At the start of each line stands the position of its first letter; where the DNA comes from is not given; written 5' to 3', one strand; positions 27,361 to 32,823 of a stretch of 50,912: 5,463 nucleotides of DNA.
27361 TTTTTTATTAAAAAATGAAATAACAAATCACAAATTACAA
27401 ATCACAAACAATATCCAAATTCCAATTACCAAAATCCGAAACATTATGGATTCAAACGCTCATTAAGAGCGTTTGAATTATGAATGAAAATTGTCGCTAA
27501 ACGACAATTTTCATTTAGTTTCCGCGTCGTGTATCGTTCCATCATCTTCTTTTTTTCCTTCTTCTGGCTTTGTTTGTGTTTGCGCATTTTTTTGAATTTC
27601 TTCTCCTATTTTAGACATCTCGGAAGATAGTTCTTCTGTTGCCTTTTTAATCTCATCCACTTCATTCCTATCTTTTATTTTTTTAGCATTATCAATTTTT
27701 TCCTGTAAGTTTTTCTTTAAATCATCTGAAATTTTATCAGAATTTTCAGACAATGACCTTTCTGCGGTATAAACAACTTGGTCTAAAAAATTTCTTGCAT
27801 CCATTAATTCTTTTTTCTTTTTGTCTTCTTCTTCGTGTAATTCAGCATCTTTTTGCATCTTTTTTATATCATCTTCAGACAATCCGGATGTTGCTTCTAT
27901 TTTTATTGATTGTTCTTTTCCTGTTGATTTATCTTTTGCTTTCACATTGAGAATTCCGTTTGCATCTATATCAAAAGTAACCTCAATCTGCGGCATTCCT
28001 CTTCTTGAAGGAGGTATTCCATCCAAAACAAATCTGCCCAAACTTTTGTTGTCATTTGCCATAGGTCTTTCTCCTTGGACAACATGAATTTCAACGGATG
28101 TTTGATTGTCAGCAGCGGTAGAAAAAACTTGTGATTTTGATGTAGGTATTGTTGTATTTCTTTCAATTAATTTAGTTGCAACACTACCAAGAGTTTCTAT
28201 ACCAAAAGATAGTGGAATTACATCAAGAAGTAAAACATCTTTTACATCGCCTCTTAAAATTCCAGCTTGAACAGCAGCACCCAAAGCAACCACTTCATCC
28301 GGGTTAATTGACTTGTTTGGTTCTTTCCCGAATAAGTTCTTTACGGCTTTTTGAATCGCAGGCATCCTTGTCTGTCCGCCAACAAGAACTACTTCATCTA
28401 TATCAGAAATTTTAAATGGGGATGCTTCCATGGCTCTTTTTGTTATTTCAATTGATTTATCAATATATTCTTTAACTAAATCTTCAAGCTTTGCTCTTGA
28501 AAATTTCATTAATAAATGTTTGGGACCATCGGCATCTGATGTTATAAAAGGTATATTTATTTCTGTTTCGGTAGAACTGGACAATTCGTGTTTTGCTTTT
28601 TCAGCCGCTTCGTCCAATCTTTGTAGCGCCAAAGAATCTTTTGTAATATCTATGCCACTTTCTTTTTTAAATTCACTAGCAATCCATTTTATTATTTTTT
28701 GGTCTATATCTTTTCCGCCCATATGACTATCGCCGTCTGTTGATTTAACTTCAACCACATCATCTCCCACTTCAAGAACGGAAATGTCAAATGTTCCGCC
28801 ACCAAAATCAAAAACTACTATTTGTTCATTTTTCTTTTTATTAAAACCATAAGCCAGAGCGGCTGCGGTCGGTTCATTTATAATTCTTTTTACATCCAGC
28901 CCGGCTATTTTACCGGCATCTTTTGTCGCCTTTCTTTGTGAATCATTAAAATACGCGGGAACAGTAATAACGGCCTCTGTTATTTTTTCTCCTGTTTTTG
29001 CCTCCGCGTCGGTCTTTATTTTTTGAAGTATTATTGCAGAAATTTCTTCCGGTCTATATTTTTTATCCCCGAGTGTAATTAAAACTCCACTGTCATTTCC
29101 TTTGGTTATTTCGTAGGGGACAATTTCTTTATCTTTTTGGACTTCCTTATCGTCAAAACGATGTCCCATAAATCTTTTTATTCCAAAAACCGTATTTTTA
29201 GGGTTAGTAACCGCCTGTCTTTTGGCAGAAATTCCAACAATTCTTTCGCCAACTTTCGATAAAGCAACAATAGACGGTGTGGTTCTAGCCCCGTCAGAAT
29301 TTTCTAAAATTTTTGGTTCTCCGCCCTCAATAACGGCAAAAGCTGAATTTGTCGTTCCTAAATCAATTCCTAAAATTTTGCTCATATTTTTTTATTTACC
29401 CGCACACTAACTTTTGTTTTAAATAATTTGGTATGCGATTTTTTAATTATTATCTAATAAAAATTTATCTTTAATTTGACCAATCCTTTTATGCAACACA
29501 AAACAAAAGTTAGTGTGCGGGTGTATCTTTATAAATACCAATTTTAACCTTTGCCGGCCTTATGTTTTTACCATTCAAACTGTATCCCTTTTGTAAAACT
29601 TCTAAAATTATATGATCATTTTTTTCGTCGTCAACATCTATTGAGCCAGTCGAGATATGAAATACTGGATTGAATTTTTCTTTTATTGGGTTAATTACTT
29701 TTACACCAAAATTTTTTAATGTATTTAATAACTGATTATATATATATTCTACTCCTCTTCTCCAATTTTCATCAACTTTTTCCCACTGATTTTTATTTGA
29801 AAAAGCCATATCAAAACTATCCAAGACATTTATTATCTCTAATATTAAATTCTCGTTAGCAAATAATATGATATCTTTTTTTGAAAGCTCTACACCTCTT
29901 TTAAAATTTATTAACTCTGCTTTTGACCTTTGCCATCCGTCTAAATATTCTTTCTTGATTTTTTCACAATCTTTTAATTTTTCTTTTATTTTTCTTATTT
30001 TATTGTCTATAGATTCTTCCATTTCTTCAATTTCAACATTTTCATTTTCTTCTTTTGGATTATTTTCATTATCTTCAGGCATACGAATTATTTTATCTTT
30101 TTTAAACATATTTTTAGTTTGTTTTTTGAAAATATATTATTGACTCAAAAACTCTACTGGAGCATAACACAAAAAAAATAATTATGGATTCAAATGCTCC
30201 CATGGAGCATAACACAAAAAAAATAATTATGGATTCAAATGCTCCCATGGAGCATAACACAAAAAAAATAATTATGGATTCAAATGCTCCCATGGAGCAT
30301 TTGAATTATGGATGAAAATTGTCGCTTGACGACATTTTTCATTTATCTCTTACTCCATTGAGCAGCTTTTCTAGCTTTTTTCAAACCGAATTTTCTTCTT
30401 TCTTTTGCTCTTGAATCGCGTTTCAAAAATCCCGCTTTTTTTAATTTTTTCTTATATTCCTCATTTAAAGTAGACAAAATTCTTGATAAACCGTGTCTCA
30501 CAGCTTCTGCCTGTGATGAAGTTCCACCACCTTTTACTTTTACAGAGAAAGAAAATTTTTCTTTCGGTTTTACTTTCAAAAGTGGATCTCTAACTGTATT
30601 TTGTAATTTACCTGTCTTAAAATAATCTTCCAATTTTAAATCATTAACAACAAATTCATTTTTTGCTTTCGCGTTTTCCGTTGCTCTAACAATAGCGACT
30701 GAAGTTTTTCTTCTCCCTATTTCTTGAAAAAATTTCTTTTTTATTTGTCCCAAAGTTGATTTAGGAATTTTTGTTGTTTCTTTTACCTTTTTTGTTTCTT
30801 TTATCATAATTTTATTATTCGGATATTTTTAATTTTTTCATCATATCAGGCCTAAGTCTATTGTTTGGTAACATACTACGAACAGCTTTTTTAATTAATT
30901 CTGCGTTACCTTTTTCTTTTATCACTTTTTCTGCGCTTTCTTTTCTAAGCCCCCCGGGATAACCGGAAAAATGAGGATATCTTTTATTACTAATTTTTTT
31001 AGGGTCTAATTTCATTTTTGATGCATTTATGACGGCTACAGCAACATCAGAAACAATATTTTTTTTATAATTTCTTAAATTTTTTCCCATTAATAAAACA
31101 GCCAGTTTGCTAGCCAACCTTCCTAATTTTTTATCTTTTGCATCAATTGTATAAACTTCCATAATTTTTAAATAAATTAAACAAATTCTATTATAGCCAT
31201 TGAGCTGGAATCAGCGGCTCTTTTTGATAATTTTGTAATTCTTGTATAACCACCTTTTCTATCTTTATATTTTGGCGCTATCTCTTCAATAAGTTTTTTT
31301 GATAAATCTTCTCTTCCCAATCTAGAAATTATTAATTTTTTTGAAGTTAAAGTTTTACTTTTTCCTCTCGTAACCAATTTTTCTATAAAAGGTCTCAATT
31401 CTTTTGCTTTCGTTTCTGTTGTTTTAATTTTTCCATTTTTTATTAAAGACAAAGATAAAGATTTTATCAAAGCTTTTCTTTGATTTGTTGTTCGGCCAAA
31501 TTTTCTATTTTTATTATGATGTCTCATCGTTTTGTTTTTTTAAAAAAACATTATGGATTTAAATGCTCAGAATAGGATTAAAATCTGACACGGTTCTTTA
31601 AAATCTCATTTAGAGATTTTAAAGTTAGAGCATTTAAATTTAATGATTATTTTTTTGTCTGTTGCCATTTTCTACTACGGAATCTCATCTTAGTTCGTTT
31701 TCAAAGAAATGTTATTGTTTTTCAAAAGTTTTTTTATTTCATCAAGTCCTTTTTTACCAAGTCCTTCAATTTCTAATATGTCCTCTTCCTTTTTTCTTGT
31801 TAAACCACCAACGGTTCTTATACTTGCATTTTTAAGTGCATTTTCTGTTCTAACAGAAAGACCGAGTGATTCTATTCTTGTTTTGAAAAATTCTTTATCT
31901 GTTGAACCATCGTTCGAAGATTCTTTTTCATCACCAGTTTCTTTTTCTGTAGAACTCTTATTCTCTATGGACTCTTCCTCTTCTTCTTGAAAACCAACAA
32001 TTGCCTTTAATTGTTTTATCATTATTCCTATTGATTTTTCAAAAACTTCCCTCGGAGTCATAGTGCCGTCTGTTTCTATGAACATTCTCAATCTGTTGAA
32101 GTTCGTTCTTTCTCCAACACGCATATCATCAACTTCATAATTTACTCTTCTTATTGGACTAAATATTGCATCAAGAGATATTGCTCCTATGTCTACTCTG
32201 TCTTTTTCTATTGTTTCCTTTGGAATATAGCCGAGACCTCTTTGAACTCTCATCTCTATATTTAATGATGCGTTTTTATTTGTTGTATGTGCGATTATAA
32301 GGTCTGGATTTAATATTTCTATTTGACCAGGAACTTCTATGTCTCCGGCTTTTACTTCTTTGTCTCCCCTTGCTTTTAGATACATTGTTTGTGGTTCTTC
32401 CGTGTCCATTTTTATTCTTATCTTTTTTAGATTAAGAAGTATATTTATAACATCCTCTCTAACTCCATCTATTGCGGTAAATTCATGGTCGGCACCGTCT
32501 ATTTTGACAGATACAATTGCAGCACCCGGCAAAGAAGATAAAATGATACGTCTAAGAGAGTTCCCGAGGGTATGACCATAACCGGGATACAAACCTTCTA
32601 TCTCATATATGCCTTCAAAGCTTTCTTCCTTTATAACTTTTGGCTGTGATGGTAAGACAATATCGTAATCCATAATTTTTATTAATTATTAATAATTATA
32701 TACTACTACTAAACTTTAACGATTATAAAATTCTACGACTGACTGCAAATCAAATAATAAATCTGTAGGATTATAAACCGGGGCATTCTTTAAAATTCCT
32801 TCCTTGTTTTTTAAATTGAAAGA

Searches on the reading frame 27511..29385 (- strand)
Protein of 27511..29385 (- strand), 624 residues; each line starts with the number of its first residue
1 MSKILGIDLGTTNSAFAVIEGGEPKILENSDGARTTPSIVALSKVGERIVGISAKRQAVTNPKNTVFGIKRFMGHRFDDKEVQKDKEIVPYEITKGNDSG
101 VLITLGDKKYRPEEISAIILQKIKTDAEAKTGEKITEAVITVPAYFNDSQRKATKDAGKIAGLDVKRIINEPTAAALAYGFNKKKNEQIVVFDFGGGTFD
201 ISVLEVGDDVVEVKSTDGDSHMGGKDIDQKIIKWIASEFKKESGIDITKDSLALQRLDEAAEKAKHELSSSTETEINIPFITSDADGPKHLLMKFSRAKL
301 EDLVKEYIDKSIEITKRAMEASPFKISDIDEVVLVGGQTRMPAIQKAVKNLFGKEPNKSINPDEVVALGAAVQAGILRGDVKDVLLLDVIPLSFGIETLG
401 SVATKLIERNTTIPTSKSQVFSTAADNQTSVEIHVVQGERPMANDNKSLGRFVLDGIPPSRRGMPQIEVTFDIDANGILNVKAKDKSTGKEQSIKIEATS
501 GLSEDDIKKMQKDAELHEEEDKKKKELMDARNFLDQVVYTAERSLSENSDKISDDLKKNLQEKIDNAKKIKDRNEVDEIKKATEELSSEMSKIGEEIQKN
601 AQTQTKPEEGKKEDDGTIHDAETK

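Call 31: find_related_loci(query=window:27511-29385:-, collection=genome_contigs, flank=10000)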
Query window:27511-29385:- (624 aa) in genome_contigs; peptide patterns used: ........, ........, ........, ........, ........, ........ (x = any residue, [..] = any of these).
439 stretches matched a pattern; 320 encode a relative of the query (tblastn E <= 1e-3); the best 80 are kept; 80 distinct loci.
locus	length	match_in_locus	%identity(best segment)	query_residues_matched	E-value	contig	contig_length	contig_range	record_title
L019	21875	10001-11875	88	1-624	0e+0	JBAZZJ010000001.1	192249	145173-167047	MAG: Candidatus Paceibacterota bacterium isolate SO_2017_GW3_13 scaffold_88_c1_OW296A_2017, whole genome shotgun sequenc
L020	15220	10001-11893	89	1-624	0e+0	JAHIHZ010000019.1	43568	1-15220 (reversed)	MAG: Patescibacteria group bacterium isolate KR11_S3.mb.10 KR11_S3.mb.10_k141_353102, whole genome shotgun sequence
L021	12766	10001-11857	77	1-614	0e+0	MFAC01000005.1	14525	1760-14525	MAG: Candidatus Campbellbacteria bacterium RIFCSPLOWO2_02_35_12 rifcsplowo2_02_sub10_scaffold_1535, whole genome shotgun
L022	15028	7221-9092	75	1-622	0e+0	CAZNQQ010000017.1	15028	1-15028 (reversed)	MAG TPA_asm: uncultured Candidatus Saccharibacteria bacterium isolate SRP200020_co5_61 genome assembly, contig: NODE_614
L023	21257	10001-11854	75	1-622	0e+0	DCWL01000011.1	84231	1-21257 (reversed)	MAG TPA_asm: Patescibacteria group bacterium UBA2163 UBA2163_contig_3543, whole genome shotgun sequence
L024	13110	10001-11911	74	1-624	0e+0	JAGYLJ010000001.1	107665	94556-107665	Bacterium isolate M50B90 1, whole genome shotgun sequence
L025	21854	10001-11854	75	1-622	0e+0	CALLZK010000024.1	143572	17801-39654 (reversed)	MAG TPA_asm: uncultured bacterium isolate SRR2107179_bin.3_CONCOCT_v1.1_MAG genome assembly, contig: ERZ794932.65, whole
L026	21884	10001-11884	75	1-622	0e+0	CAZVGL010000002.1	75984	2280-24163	MAG TPA_asm: uncultured Candidatus Saccharibacteria bacterium isolate binchicken_co28_93 genome assembly, contig: NODE_2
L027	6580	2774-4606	75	1-613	0e+0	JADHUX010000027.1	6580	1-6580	MAG: Parcubacteria group bacterium isolate BS150m-G57 BS-150m-C11356, whole genome shotgun sequence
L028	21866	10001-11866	75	1-622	0e+0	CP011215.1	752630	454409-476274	MAG: Candidatus Campbellbacteria bacterium GW2011_OD1_34_28 chromosome, complete genome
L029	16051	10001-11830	75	1-609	0e+0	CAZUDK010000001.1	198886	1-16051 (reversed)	MAG TPA_asm: uncultured Candidatus Saccharibacteria bacterium isolate SRP263527_co2_167 genome assembly, contig: NODE_28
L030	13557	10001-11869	75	1-624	0e+0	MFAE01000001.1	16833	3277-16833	MAG: Candidatus Campbellbacteria bacterium RIFOXYC2_FULL_35_25 rifoxyc2_full_scaffold_1013, whole genome shotgun sequenc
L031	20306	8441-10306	75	1-622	0e+0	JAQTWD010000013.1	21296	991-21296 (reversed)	MAG: Candidatus Paceibacterota bacterium isolate STC_102 NODE_5204_length_21296_cov_3.536067_Sandtown_C, whole genome sh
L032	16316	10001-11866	75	1-622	0e+0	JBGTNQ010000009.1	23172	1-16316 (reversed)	MAG: Candidatus Paceibacteria bacterium isolate JTS-RE391 k141_11270897, whole genome shotgun sequence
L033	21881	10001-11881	75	1-617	0e+0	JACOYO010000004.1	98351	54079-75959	MAG: Parcubacteria group bacterium isolate NC_groundwater_181_Ag_S-0.1um_44_14 S4_GD2017_2_S1_scaffold_84, whole genome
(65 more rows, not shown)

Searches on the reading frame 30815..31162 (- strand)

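Call 85: search_protein_families(library=pfam, proteins=[window:30815-31162:-], max_evalue=0.00001)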
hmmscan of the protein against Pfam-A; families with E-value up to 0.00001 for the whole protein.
window:30815-31162:- (115 aa): 1 family
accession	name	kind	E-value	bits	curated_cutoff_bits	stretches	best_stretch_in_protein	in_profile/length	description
PF00572.24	Ribosomal_L13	-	3.6e-31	108.2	23.8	1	3-113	3-112/119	Ribosomal protein L13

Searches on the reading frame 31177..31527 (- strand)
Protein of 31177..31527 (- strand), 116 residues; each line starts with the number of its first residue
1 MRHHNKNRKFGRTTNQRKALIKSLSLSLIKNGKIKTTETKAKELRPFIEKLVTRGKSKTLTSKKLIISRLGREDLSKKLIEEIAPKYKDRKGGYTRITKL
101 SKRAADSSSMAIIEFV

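Call 85: search_protein_families(library=pfam, proteins=[window:31177-31527:-], max_evalue=0.00001)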
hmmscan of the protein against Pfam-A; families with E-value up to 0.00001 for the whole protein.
window:31177-31527:- (116 aa): 1 family
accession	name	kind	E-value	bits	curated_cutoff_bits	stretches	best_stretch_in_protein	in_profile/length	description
PF01196.24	Ribosomal_L17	-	1e-32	113.3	27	1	20-116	1-97/97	Ribosomal protein L17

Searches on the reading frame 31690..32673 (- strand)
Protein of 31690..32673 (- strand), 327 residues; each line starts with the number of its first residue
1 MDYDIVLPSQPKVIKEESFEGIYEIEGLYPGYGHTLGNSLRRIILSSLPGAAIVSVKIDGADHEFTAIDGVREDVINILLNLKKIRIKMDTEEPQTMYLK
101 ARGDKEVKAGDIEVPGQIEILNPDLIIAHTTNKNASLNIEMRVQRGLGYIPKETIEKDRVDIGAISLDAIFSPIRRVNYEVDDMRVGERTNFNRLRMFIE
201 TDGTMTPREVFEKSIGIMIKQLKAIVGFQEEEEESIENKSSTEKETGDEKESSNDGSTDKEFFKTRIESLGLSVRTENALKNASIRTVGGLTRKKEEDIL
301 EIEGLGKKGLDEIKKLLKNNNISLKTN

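Call 85: search_protein_families(library=pfam, proteins=[window:31690-32673:-], max_evalue=0.00001)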
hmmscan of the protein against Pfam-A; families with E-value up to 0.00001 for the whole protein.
window:31690-32673:- (327 aa): 3 families
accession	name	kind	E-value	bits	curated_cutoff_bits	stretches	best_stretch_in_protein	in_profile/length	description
PF01000.31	RNA_pol_A_bac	-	1.5e-29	103.1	33.9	1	56-172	1-119/119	RNA polymerase Rpb3/RpoA insert domain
PF01193.29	RNA_pol_L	-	1e-20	73.7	24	1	30-222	5-74/74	RNA polymerase Rpb3/Rpb11 dimerisation domain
PF03118.21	RNA_pol_A_CTD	-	3.5e-18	65.5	23.8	1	258-318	6-66/67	Bacterial RNA polymerase, alpha chain C terminal domain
